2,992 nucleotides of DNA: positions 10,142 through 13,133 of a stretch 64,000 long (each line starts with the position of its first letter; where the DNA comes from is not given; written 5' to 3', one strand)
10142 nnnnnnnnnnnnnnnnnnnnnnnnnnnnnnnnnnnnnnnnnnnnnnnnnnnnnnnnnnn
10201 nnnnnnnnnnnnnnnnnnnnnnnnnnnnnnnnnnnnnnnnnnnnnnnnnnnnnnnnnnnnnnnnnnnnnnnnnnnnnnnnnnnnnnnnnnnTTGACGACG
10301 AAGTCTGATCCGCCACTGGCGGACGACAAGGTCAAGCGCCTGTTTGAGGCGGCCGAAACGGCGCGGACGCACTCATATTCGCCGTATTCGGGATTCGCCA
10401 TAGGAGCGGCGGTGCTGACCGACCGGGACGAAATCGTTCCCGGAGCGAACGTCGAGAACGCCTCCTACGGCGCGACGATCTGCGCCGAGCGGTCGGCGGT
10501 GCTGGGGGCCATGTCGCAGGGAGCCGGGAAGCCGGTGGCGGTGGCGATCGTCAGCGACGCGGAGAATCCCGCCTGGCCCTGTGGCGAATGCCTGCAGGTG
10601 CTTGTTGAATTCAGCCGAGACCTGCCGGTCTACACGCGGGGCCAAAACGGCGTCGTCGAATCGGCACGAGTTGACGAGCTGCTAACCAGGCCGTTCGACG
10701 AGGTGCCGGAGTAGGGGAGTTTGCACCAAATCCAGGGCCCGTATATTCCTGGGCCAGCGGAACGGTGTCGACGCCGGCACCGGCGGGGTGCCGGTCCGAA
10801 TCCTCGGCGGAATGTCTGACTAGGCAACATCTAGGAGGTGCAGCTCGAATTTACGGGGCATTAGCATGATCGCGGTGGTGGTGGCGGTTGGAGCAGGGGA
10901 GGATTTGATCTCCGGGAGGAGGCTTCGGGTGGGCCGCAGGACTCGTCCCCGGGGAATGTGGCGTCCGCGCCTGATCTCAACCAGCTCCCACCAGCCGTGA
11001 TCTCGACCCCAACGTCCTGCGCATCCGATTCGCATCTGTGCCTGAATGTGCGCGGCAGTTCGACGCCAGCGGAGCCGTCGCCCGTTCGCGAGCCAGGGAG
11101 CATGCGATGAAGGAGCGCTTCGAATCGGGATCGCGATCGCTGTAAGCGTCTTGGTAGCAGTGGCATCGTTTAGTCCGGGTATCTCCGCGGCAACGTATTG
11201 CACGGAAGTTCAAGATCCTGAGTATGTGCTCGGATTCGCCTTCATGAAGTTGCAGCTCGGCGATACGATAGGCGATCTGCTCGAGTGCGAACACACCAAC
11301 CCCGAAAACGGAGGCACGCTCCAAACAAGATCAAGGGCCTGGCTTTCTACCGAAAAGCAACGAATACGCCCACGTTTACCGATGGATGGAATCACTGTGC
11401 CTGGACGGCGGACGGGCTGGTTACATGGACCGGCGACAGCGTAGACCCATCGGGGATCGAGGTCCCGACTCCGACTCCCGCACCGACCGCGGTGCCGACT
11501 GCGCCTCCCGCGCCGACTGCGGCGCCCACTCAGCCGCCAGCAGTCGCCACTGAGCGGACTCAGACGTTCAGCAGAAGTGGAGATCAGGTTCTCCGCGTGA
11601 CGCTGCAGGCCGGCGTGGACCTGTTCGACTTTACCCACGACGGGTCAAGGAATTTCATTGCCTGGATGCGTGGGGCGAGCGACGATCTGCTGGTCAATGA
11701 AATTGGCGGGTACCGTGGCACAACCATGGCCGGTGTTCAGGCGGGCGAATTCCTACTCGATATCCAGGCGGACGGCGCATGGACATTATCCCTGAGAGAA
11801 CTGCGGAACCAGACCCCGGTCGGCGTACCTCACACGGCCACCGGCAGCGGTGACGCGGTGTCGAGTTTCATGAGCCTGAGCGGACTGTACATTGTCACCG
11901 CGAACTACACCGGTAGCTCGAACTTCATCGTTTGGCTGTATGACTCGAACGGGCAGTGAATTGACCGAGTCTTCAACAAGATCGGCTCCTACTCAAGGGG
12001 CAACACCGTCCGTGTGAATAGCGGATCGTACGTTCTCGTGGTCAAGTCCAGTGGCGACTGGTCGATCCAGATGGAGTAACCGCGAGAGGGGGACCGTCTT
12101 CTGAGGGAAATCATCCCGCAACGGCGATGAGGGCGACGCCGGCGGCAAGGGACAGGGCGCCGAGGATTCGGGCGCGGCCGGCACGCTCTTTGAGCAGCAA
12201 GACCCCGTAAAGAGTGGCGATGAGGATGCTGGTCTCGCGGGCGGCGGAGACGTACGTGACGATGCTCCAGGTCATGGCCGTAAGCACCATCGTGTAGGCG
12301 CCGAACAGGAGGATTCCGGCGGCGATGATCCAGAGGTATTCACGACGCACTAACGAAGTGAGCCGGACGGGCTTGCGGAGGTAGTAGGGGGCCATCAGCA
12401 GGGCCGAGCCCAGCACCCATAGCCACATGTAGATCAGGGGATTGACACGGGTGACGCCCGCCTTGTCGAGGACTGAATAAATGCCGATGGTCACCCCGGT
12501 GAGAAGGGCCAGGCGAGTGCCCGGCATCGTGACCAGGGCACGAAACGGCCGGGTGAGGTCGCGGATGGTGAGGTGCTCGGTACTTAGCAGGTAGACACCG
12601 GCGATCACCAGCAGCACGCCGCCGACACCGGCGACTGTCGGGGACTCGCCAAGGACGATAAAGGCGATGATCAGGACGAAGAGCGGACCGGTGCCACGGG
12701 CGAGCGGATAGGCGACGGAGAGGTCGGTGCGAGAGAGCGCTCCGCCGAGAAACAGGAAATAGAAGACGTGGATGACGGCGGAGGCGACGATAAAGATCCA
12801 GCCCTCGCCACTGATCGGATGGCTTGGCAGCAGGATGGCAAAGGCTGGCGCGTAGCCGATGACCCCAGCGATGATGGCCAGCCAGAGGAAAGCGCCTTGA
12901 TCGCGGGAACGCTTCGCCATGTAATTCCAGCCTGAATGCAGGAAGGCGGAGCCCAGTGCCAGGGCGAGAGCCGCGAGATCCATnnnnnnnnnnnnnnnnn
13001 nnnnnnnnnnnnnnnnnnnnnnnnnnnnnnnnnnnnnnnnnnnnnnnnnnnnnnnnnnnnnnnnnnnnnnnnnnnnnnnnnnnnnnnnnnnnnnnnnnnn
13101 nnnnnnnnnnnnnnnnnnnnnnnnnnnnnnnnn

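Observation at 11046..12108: Secreted PT-linker protein with tandem C-terminal repeats, a frameshift and an in-frame TGA, in a lower-GC islet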

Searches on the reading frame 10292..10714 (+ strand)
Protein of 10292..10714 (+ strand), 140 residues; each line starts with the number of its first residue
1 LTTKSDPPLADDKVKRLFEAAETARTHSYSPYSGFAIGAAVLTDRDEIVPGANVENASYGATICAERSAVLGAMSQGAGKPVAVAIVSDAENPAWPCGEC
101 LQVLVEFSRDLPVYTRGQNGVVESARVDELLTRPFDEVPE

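Call 13: find_encoding_contigs(protein=window:10292-10714:+, flank=4000, max_places=10)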
Protein window:10292-10714:+ (140 aa): no gene with exactly this product is on record in the collection.

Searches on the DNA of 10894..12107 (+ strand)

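Call 88: search_dna_similar(query=window:10894-12107:+, collection=plasmids, mode=distant, max_rows=5)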
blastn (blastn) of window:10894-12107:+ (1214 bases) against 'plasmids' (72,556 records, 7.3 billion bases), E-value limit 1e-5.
No match.

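Call 89: search_dna_similar(query=window:10894-12107:+, collection=phages, mode=distant, max_rows=5)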
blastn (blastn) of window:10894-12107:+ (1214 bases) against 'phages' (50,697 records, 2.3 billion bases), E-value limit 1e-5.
No match.

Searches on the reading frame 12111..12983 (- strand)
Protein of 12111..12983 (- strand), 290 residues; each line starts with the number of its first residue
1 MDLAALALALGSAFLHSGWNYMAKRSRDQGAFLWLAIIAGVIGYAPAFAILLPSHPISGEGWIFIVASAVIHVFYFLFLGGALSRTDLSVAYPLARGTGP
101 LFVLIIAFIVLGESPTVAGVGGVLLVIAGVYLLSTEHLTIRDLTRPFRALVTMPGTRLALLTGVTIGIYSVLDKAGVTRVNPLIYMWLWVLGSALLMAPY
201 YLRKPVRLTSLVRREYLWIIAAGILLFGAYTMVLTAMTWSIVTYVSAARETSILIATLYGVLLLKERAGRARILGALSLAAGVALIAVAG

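Call 12: find_encoding_contigs(protein=window:12111-12983:-, flank=4000, max_places=10)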
Protein window:12111-12983:- (290 aa): no gene with exactly this product is on record in the collection.

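Call 47: find_homologous_proteins(query=window:12114-12983:-, max_evalue=1e-30)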
Query window:12114-12983:- (290 aa): 58 proteins with E <= 1e-30 among 8000 candidates.
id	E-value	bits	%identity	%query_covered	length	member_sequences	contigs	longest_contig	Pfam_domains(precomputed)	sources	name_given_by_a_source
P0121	4.7e-174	596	100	100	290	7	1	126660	PF00892.27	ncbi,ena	-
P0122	7.3e-173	592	99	100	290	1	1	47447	PF00892.27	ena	-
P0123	7.7e-156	536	87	93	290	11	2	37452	PF00892.27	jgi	jgi:drug/metabolite transporter (DMT)-like permease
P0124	2.0e-141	489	89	93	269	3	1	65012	PF00892.27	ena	-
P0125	1.3e-140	486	81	100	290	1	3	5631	PF00892.27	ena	-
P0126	7.7e-140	483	81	100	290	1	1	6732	PF00892.27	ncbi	-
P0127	4.5e-139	481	81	100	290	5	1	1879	PF00892.27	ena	-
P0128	5.4e-131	454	78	100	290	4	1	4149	PF00892.27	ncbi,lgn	-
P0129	5.5e-130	451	77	100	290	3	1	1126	PF00892.27,PF00893.26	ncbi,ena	-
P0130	9.9e-130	450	77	100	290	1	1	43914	PF00892.27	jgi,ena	jgi:drug/metabolite transporter (DMT)-like permease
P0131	1.3e-126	440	76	100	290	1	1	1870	PF00892.27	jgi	jgi:drug/metabolite transporter (DMT)-like permease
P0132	7.5e-126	437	75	100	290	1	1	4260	PF00892.27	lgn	-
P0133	2.9e-114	399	82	82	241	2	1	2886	PF00892.27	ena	-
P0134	1.5e-106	374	66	100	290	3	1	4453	PF00892.27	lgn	-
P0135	7.2e-105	369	67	95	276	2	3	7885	PF00892.27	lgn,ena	-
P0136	6.5e-92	326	58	99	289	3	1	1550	PF00892.27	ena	-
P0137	1.9e-88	315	58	94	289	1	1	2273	PF00892.27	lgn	-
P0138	3.3e-88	314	57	100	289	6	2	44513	PF00892.27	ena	-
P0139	4.1e-88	314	57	100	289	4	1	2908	PF00892.27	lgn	-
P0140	9.2e-88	312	57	100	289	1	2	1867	PF00892.27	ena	-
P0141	1.1e-87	312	56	100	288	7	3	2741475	PF00892.27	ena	-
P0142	1.1e-85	306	58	87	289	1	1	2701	PF00892.27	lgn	-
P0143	3.6e-85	304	54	100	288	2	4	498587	PF00892.27,PF03151.23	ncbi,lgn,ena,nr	ncbi:MAG: DMT family transporter [Chloroflexi bacterium]|nr:DMT family transporter [Chloroflexota ba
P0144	9.0e-85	303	54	100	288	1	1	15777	PF00892.27,PF03151.23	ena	-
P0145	1.2e-83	299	54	100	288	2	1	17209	PF00892.27,PF03151.23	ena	-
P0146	2.0e-83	298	54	100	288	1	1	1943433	PF00892.27,PF03151.23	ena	-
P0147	2.5e-83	298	54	100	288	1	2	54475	PF00892.27,PF03151.23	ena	-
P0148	2.9e-83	298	54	100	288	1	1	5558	PF00892.27,PF03151.23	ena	-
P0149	5.8e-82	293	54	100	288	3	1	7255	PF00892.27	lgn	-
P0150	3.6e-81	291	54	100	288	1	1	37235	PF00892.27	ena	-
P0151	3.2e-80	288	52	100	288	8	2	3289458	PF00892.27,PF03151.23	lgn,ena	-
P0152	9.4e-78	280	49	100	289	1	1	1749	PF00892.27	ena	-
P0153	5.6e-62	228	45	90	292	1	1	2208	PF00892.27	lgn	-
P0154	2.7e-53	199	43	98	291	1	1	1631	PF00892.27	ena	-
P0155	1.0e-51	194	42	100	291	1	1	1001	PF00892.27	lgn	-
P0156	2.2e-47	180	57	54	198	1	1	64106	PF00892.27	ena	-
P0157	2.0e-43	167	43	95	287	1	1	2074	PF00892.27,PF00893.26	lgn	-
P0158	2.0e-39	154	37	95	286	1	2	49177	PF00892.27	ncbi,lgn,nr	ncbi:MAG TPA: DMT family transporter [Burkholderiales bacterium]|nr:DMT family transporter [Burkhold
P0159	1.1e-35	142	40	98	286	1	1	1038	PF00892.27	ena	-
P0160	3.6e-35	140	37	78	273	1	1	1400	PF00892.27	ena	-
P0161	7.3e-35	139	36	95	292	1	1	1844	PF00892.27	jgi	jgi:drug/metabolite transporter (DMT)-like permease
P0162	1.8e-34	138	36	95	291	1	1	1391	PF00892.27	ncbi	-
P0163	1.8e-34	138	36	95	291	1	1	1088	PF00892.27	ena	-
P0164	2.1e-34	137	39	99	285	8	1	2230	PF00892.27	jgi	jgi:drug/metabolite transporter (DMT)-like permease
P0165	5.1e-34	136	35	88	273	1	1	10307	PF00892.27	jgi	jgi:drug/metabolite transporter (DMT)-like permease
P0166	1.7e-33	134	36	94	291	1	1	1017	PF00892.27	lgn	-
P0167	1.9e-33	134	35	94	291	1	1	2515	PF00892.27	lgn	-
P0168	2.8e-33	134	35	94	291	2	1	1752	PF00892.27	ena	-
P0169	3.3e-33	133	39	100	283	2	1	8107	PF00892.27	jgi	-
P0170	3.8e-33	133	40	99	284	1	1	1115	PF00892.27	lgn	-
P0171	9.5e-33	132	36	94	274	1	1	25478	PF00892.27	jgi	jgi:drug/metabolite transporter (DMT)-like permease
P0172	1.1e-32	132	35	94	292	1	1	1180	PF00892.27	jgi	jgi:drug/metabolite transporter (DMT)-like permease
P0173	1.4e-32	131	34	88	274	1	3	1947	PF00892.27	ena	-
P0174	1.5e-32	131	35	95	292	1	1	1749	PF00892.27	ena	-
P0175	1.9e-32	131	38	99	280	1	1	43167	PF00892.27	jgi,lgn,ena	-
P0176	3.5e-32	130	39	93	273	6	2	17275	PF00892.27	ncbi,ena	-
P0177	5.7e-32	129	39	93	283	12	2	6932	PF00892.27,PF00893.26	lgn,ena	-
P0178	2.9e-31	127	37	98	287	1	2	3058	PF00892.27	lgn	-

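Call 48: find_encoding_contigs(protein=P0121, flank=4000, max_places=8)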
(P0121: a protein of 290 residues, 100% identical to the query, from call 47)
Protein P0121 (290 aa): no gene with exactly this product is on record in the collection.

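Call 49: find_encoding_contigs(protein=P0122, flank=4000, max_places=4)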
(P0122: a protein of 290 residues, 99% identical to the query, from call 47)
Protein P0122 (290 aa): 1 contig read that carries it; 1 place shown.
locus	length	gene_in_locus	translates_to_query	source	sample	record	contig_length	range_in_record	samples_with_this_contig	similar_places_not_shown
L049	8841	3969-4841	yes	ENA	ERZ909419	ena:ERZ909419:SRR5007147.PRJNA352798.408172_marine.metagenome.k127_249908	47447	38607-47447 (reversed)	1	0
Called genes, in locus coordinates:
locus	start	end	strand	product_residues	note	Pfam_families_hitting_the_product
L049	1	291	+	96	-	?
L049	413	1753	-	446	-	PF00587:tRNA-synt_2b, PF03129:HGTP_anticodon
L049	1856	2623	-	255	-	PF11967:RecO_N, PF02565:RecO_C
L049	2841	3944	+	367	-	-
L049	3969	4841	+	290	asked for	PF00892:EamA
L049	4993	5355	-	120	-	-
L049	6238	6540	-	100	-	PF00383:dCMP_cyt_deam_1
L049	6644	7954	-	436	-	PF01595:CNNM, PF00571:CBS (weak), PF03471:CorC_HlyC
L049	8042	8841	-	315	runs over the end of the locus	PF13793:Pribosyltran_N, PF00156:Pribosyltran, PF14572:Pribosyl_synth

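Call 50: find_encoding_contigs(protein=P0123, flank=4000, max_places=4)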
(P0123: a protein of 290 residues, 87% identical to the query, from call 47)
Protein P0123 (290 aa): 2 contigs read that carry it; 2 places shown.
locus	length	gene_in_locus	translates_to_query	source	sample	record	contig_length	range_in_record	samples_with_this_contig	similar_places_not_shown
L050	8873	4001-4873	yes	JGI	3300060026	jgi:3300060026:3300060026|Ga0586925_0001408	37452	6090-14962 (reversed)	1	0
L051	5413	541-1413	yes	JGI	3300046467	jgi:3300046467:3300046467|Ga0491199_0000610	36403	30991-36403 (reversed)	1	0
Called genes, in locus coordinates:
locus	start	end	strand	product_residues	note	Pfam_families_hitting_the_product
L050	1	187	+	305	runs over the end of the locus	PF08309:LVIVD (faint)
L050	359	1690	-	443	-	PF00587:tRNA-synt_2b, PF03129:HGTP_anticodon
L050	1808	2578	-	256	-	PF11967:RecO_N, PF02565:RecO_C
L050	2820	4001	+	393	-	PF18096:Thump_like (weak)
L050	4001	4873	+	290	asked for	PF00892:EamA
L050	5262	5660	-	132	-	PF00383:dCMP_cyt_deam_1, PF08211:dCMP_cyt_deam_2 (weak)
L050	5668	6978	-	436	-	PF01595:CNNM, PF00571:CBS, PF03471:CorC_HlyC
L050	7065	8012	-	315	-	PF13793:Pribosyltran_N, PF00156:Pribosyltran, PF14572:Pribosyl_synth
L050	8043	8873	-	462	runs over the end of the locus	PF00483:NTP_transferase, PF01128:IspD, PF12804:NTP_transf_3, PF25084:LbH_EIF2B, PF25087:GMPPB_C (weak), PF00132:Hexapep, PF14602:Hexapep_2 (weak)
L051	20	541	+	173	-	PF18096:Thump_like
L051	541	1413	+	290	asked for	PF00892:EamA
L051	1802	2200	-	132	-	PF00383:dCMP_cyt_deam_1, PF08211:dCMP_cyt_deam_2 (weak)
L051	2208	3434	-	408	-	PF01595:CNNM, PF00571:CBS, PF03471:CorC_HlyC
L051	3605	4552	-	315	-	PF13793:Pribosyltran_N, PF00156:Pribosyltran, PF14572:Pribosyl_synth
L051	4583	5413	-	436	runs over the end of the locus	PF00483:NTP_transferase, PF12804:NTP_transf_3, PF25084:LbH_EIF2B, PF00132:Hexapep (weak), PF25087:GMPPB_C (weak), PF00132:Hexapep, PF14602:Hexapep_2 (weak)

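Call 53: find_encoding_contigs(protein=P0124, flank=4000, max_places=3)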
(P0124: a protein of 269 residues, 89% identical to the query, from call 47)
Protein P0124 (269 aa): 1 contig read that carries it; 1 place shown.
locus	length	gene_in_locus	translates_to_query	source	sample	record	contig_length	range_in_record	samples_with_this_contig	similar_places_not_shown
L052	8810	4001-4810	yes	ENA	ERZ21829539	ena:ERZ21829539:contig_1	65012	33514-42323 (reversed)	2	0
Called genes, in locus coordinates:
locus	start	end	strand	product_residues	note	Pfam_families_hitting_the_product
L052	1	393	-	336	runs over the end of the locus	PF08240:ADH_N, PF00107:ADH_zinc_N, PF13602:ADH_zinc_N_2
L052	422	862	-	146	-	PF00107:ADH_zinc_N (weak), PF13602:ADH_zinc_N_2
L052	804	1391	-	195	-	PF08240:ADH_N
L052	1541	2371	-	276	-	PF11967:RecO_N, PF02565:RecO_C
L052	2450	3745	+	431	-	PF18096:Thump_like (weak)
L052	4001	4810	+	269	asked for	PF00892:EamA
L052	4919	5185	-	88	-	-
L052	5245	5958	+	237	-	-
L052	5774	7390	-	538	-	-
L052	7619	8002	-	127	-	PF00383:dCMP_cyt_deam_1, PF08211:dCMP_cyt_deam_2 (weak)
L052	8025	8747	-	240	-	PF00571:CBS (weak), PF03471:CorC_HlyC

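Call 54: find_encoding_contigs(protein=P0130, flank=4000, max_places=3)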
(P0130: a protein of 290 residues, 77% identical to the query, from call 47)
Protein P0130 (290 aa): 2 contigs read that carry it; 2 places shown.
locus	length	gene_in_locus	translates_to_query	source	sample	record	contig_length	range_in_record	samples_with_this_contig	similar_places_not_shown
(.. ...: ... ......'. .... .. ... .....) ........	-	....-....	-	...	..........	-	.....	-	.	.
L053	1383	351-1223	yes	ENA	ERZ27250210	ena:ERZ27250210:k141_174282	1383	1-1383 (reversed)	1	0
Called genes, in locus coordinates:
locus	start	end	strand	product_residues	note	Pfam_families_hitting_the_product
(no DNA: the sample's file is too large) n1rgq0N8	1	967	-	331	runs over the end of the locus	PF08240:ADH_N, PF00107:ADH_zinc_N, PF13602:ADH_zinc_N_2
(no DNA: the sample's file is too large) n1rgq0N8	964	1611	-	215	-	PF08241:Methyltransf_11, PF08242:Methyltransf_12, PF13649:Methyltransf_25, PF13847:Methyltransf_31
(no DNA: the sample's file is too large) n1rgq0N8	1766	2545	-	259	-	PF11967:RecO_N, PF02565:RecO_C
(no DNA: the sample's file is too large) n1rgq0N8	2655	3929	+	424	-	PF18096:Thump_like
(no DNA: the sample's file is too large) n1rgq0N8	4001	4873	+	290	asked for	PF00892:EamA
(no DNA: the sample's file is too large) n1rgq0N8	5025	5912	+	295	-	PF01261:AP_endonuc_2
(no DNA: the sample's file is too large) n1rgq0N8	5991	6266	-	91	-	-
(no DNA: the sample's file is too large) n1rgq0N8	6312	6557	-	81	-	PF15919:HicB_lk_antitox (weak)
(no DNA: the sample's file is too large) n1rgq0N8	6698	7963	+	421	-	PF03848:TehB (weak), PF13489:Methyltransf_23, PF02353:CMAS (weak), PF13847:Methyltransf_31, PF08241:Methyltransf_11, PF08242:Methyltransf_12, PF13649:Methyltransf_25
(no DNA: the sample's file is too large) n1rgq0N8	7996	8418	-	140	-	PF00383:dCMP_cyt_deam_1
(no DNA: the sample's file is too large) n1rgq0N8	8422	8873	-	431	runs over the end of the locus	PF01595:CNNM, PF00571:CBS, PF03471:CorC_HlyC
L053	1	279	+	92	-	?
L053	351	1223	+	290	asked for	PF00892:EamA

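Call 55: find_encoding_contigs(protein=P0141, flank=4000, max_places=3)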
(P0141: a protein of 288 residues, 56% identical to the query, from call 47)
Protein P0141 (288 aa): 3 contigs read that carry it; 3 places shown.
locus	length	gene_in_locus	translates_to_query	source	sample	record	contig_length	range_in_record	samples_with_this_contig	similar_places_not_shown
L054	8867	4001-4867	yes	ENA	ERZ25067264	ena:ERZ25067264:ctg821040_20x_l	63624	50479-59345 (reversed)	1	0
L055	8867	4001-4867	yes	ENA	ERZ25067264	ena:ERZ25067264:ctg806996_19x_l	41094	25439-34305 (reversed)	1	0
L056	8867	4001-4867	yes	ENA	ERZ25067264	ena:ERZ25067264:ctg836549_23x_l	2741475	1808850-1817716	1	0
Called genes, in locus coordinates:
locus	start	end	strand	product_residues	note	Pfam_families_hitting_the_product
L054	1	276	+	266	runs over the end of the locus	PF02535:Zip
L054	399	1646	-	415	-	PF05977:MFS_3, PF07690:MFS_1, PF13347:MFS_2 (faint), PF07690:MFS_1 (weak)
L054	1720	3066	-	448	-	PF00587:tRNA-synt_2b, PF03129:HGTP_anticodon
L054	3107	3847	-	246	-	PF11967:RecO_N, PF02565:RecO_C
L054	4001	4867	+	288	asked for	PF00892:EamA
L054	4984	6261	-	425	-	PF01595:CNNM, PF00571:CBS, PF03471:CorC_HlyC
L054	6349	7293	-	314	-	PF13793:Pribosyltran_N, PF00156:Pribosyltran, PF14572:Pribosyl_synth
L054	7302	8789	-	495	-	PF00483:NTP_transferase, PF01128:IspD (weak), PF12804:NTP_transf_3, PF25084:LbH_EIF2B (weak), PF25087:GMPPB_C, PF24894:Hexapep_GlmU (weak), PF00132:Hexapep, PF25084:LbH_EIF2B (weak), +2 more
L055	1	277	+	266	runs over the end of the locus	PF02535:Zip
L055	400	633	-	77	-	-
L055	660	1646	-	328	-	PF05977:MFS_3, PF13347:MFS_2 (faint), PF07690:MFS_1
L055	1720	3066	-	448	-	PF00587:tRNA-synt_2b, PF03129:HGTP_anticodon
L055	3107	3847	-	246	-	PF11967:RecO_N, PF02565:RecO_C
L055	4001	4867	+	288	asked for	PF00892:EamA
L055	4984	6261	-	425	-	PF01595:CNNM, PF00571:CBS, PF03471:CorC_HlyC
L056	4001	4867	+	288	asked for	PF00892:EamA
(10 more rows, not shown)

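Call 59: list_cluster_members(proteins=[P0121])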
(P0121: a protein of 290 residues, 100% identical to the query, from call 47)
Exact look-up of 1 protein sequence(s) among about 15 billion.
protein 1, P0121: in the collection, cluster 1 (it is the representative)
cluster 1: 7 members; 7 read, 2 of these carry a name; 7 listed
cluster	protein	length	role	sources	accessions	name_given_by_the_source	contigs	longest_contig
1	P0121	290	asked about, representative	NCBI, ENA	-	-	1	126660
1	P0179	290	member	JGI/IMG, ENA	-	drug/metabolite transporter (DMT)-like permease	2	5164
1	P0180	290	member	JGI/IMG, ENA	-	drug/metabolite transporter (DMT)-like permease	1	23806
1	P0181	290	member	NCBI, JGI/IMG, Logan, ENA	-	-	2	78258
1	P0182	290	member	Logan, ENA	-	-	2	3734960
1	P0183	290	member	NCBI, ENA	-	-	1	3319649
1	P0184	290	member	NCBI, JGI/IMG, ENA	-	-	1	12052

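Call 61: find_encoding_contigs(protein=P0183, flank=5000, max_places=4)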
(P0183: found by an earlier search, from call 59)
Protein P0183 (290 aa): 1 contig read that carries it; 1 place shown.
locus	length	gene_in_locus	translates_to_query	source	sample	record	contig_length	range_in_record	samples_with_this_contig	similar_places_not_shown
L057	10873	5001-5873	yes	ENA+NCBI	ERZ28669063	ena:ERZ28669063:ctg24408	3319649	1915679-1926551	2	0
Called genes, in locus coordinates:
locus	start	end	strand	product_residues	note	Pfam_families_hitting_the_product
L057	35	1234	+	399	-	PF08309:LVIVD (faint)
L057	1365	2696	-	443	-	PF00587:tRNA-synt_2b, PF03129:HGTP_anticodon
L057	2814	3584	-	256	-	PF11967:RecO_N, PF02565:RecO_C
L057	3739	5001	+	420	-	PF18096:Thump_like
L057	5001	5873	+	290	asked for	PF00892:EamA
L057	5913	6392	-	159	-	-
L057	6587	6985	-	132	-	PF00383:dCMP_cyt_deam_1, PF08211:dCMP_cyt_deam_2 (weak)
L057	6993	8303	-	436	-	PF01595:CNNM, PF00571:CBS, PF03471:CorC_HlyC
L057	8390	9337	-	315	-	PF13793:Pribosyltran_N, PF00156:Pribosyltran, PF14572:Pribosyl_synth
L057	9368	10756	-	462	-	PF00483:NTP_transferase, PF01128:IspD, PF12804:NTP_transf_3, PF25084:LbH_EIF2B, PF14602:Hexapep_2 (faint), PF25087:GMPPB_C (weak), PF00132:Hexapep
